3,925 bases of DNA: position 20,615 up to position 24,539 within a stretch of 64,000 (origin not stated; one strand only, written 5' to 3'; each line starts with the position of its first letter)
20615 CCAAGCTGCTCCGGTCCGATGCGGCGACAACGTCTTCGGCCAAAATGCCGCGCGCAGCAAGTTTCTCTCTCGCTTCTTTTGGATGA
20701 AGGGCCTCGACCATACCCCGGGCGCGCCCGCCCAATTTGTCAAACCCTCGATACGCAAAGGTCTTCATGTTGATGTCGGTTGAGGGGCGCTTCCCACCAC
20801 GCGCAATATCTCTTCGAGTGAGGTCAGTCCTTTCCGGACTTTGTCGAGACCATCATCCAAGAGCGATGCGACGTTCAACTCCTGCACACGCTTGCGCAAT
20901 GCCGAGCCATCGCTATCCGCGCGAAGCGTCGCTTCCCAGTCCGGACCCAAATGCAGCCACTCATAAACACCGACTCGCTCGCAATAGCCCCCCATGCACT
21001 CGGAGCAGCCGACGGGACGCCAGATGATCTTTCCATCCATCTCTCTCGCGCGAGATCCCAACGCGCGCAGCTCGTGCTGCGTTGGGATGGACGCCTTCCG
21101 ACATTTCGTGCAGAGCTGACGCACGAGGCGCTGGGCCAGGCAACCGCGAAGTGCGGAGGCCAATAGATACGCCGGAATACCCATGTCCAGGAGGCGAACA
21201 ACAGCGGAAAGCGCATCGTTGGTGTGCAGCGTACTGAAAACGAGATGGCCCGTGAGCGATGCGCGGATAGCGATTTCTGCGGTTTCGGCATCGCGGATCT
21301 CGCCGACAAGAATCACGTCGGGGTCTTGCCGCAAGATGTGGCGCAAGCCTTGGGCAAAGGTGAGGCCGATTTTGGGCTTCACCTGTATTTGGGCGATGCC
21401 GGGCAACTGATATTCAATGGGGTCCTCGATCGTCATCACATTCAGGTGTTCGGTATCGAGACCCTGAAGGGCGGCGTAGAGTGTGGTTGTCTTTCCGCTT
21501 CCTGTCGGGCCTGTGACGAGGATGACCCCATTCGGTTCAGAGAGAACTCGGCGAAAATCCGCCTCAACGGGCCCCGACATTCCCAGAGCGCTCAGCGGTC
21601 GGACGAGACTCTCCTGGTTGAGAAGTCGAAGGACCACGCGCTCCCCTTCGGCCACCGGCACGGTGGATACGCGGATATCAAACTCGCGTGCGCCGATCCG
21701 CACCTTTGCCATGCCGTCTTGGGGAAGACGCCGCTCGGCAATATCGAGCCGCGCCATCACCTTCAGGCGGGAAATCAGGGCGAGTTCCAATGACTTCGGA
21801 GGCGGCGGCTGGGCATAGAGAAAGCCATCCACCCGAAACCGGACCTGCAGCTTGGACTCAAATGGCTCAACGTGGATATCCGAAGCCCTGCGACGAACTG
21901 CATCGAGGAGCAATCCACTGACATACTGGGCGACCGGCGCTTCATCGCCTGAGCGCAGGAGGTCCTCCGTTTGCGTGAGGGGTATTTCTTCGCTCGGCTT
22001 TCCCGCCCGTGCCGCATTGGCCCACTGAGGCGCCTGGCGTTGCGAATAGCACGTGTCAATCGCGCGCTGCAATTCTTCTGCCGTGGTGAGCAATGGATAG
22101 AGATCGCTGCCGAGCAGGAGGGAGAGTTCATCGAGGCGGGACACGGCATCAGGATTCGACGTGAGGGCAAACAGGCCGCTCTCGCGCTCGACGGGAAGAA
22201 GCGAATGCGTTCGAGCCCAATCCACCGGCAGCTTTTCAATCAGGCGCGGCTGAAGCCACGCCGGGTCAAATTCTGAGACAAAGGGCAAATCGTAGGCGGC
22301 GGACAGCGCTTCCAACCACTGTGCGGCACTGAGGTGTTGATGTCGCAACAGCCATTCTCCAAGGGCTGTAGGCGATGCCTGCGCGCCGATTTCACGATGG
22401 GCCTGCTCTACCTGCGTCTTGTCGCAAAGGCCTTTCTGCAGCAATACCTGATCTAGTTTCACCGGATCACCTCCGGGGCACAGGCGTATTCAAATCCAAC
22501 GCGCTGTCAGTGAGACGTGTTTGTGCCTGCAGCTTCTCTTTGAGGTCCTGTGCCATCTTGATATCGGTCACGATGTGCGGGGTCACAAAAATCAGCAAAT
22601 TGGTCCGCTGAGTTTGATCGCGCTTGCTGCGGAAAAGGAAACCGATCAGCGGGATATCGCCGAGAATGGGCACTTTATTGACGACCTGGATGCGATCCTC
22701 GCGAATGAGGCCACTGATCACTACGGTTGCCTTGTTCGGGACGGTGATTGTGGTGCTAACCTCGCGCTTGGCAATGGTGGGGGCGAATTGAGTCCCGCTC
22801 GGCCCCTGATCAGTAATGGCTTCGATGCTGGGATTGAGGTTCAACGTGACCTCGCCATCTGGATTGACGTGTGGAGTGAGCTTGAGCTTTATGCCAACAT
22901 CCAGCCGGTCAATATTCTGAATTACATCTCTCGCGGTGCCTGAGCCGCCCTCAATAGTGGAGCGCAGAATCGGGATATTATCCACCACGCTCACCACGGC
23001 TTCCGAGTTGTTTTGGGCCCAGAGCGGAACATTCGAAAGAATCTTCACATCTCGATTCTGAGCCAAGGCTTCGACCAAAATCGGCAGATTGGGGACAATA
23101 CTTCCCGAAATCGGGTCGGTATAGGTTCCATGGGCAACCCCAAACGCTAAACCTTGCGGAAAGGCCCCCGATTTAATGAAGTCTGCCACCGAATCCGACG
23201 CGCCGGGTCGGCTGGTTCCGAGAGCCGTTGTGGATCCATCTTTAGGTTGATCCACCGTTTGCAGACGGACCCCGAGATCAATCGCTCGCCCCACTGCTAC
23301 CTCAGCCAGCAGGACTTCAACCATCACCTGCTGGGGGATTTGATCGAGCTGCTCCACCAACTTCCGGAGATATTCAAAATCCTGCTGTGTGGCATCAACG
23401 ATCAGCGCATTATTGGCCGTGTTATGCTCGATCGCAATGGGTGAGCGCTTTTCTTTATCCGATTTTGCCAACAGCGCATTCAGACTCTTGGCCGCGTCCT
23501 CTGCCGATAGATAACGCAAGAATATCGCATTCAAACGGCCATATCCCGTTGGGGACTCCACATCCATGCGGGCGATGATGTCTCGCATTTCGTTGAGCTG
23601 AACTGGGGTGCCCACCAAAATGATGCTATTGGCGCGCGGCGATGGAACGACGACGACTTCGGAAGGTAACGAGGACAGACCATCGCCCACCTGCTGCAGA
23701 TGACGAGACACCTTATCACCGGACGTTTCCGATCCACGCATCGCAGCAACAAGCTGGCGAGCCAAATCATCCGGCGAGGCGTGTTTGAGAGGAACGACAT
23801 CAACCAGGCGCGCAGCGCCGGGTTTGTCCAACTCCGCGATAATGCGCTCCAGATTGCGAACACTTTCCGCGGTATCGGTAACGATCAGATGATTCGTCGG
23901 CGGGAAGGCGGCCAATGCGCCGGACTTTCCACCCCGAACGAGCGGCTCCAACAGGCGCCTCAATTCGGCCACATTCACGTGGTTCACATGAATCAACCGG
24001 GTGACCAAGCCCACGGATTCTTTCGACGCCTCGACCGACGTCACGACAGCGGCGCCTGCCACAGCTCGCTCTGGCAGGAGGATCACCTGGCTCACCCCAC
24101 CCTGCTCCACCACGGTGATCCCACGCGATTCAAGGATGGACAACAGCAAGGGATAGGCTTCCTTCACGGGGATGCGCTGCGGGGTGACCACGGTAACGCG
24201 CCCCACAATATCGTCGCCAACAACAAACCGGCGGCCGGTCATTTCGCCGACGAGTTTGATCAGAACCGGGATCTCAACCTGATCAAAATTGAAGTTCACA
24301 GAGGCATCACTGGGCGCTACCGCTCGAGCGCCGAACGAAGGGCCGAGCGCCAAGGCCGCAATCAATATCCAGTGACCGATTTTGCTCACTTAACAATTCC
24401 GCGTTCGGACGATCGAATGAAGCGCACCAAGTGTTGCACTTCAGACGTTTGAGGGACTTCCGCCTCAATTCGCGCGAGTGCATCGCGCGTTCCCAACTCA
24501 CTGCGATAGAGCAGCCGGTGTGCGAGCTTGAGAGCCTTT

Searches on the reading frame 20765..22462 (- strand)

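Call 44: search_protein_families(library=pfam, proteins=[window:20765-22462:-], max_evalue=0.00001)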
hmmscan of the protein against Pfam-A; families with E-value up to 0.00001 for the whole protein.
window:20765-22462:- (565 aa): 2 families
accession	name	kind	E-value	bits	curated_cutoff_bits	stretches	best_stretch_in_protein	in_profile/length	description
PF00437.27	T2SSE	-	1.6e-131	438.8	24.9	1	173-554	4-370/370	Type II/IV secretion system protein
PF05157.20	MshEN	-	6.2e-11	42.6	23.1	1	58-143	2-88/90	MshEN domain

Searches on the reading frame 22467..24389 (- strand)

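Call 44: search_protein_families(library=pfam, proteins=[window:22467-24389:-], max_evalue=0.00001)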
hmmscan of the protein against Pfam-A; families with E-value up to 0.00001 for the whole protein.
window:22467-24389:- (640 aa): 3 families
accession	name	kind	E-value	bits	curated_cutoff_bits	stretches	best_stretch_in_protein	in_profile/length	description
PF00263.26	Secretin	-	4.3e-46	157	27.5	1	441-607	1-168/169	Bacterial type II and III secretion system protein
PF03958.22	Secretin_N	-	2.1e-37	127.6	28.2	3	130-192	1-68/69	Bacterial type II/III secretion system short domain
PF21305.2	type_II_gspD_N0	-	3e-17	62.7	27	1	33-102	1-71/71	GspD-like, N0 domain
